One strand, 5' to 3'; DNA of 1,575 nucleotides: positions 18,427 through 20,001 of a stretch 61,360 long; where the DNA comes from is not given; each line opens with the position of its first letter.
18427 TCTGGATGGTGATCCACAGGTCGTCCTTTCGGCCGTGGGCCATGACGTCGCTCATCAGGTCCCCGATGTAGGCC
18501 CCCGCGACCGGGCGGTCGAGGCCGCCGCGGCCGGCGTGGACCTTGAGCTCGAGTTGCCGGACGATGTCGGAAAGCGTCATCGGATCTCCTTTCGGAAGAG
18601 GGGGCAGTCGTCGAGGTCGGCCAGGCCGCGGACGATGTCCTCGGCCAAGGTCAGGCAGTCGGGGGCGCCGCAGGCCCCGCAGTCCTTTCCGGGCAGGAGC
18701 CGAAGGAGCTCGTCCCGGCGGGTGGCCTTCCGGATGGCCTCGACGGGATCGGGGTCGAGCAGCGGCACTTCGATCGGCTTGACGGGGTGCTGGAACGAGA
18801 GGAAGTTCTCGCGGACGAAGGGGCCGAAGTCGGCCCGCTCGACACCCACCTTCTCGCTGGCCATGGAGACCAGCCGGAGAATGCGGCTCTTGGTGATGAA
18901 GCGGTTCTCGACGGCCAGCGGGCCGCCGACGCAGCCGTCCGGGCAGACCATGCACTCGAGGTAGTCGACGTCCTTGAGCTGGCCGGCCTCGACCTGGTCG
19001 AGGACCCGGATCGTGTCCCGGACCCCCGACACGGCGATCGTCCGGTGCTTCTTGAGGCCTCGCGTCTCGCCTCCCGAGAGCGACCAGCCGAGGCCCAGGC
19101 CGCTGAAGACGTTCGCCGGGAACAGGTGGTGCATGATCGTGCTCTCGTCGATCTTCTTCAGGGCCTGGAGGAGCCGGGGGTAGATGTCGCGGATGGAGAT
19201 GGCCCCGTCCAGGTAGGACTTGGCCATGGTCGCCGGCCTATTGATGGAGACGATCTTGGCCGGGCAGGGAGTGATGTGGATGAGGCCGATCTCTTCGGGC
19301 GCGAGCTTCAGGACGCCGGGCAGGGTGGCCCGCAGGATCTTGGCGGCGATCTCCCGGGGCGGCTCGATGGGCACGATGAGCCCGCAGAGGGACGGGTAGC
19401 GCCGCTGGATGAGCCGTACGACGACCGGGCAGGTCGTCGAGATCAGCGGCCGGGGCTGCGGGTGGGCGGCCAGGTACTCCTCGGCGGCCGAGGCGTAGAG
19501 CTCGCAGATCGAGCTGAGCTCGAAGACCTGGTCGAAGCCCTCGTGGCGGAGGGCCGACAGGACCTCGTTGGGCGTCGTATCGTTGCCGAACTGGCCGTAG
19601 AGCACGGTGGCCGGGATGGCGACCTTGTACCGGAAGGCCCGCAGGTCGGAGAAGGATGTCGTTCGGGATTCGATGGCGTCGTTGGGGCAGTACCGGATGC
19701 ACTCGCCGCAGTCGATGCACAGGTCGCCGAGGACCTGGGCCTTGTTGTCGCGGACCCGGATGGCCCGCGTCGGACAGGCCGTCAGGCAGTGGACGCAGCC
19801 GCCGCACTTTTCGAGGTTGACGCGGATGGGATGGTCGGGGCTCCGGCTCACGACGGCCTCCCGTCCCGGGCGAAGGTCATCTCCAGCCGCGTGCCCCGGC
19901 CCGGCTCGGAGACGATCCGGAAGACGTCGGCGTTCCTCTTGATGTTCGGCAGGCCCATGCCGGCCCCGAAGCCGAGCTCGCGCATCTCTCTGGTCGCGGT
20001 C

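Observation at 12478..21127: HydABC/Hnd-type bifurcating module in which a non-catalytic NuoG-like protein replaces the catalytic HydA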

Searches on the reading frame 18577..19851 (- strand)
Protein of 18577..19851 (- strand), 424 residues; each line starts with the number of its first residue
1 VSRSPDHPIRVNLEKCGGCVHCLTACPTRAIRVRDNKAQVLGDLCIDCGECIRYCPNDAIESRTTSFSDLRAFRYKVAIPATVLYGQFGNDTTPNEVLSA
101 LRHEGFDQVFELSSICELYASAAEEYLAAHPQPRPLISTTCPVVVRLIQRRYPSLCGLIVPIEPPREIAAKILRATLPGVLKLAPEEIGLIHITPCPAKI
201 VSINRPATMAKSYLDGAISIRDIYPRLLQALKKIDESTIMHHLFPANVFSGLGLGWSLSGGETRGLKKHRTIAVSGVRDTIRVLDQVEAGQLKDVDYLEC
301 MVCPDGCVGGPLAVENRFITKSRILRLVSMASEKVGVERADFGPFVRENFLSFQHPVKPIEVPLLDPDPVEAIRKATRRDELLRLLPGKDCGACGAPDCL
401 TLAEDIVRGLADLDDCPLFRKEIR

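Call 5: search_protein_families(library=pfam, proteins=[window:18577-19851:-], max_evalue=0.01)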
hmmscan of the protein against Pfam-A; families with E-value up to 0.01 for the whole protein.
window:18577-19851:- (424 aa): 10 families
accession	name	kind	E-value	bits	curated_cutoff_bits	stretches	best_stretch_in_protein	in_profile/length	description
PF02906.19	Fe_hyd_lg_C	-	1.4e-27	97.3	22.1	1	77-311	4-245/245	Iron only hydrogenase large subunit, C-terminal domain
PF04060.18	FeS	-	2e-12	47.1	23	1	386-417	1-32/33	Putative Fe-S cluster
PF13237.11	Fer4_10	-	1.2e-07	32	25.5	1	9-56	2-53/53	4Fe-4S dicluster domain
PF00037.32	Fer4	-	1.3e-07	31.6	21.1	2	43-61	6-24/24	4Fe-4S binding domain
PF12838.12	Fer4_7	-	4.2e-07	30.8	27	2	15-59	1-52/52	4Fe-4S dicluster domain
PF13187.11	Fer4_9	-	8e-07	29.4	27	1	15-60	1-52/52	4Fe-4S dicluster domain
PF14697.11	Fer4_21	-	3e-06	27.7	35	1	11-61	3-58/59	4Fe-4S dicluster domain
PF13484.11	Fer4_16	-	3.3e-06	28.2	30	2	45-65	2-22/66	4Fe-4S double cluster binding domain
PF12837.12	Fer4_6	-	5.1e-06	26.6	25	2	43-60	7-24/24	4Fe-4S binding domain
PF25160.1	LdpA_Fe-S-bd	-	7.8e-06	26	27.6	1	22-64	9-47/49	LdpA Fe-S cluster-binding domain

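Call 6: search_protein_families(library=ncbifam, proteins=[window:18577-19851:-], max_evalue=0.001)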
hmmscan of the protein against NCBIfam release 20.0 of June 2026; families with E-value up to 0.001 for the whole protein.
window:18577-19851:- (424 aa): 60 families (the best 25 are shown)
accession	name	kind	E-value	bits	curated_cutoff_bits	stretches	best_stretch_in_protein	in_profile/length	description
TIGR04105.1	FeFe_hydrog_B1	subfamily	4.6e-32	111.3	450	1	22-315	166-460/462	monomeric [FeFe] hydrogenase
TIGR02512.1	FeFe_hydrog_A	subfamily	2.5e-23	82.6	405.95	2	9-220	2-243/375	[FeFe] hydrogenase, group A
NF040763.1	FeFe_hydrog_A6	exception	1.8e-20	72.8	765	2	45-223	190-384/571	NADH-dependent [FeFe] hydrogenase, group A6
TIGR01944.1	rnfB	subfamily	9.4e-16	57.9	68.7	2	11-66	110-166/190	RnfABCDGE type electron transport complex subunit B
NF005505.0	PRK07118.1-4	equivalog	3.1e-15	56.4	378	2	14-62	216-264/265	Fe-S cluster domain-containing protein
NF041836.1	rnfB_Methano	equivalog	4.6e-15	55.8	445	2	14-63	216-265/265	Rnf electron transport complex subunit RnfB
NF040762.1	Hydr_FeFe_Clost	exception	7.6e-14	51.2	900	1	15-223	145-383/572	ferredoxin hydrogenase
NF038196.1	ferrodoxin_EFR1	subfamily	3.2e-12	47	75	1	6-64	177-233/242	EFR1 family ferrodoxin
NF006446.0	PRK08764.1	equivalog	1.3e-11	44.6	220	2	15-65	87-138/139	Rnf electron transport complex subunit RnfB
TIGR02700.1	flavo_MJ0208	hypoth_equivalog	8.3e-11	41.6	251.35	1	7-62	141-196/234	dihydromethanopterin reductase (acceptor)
NF005506.0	PRK07118.1-5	equivalog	1.1e-10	41.4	388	1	15-58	217-260/279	Fe-S cluster domain-containing protein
NF005415.0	PRK06991.1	equivalog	5.9e-10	39.2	281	1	11-62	82-134/284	electron transport complex subunit RsxB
NF005504.0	PRK07118.1-3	equivalog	6.3e-10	38.9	437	1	15-62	220-267/293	Fe-S cluster domain-containing protein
NF040770.1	hetero_SS_HdrA2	exception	6.3e-10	37.8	1100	1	10-66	573-629/777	CoB-CoM heterodisulfide reductase HdrA2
NF040864.1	HgcB_ferredoxin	equivalog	6.6e-10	38.7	99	1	10-63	10-64/93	mercury methylation ferredoxin HgcB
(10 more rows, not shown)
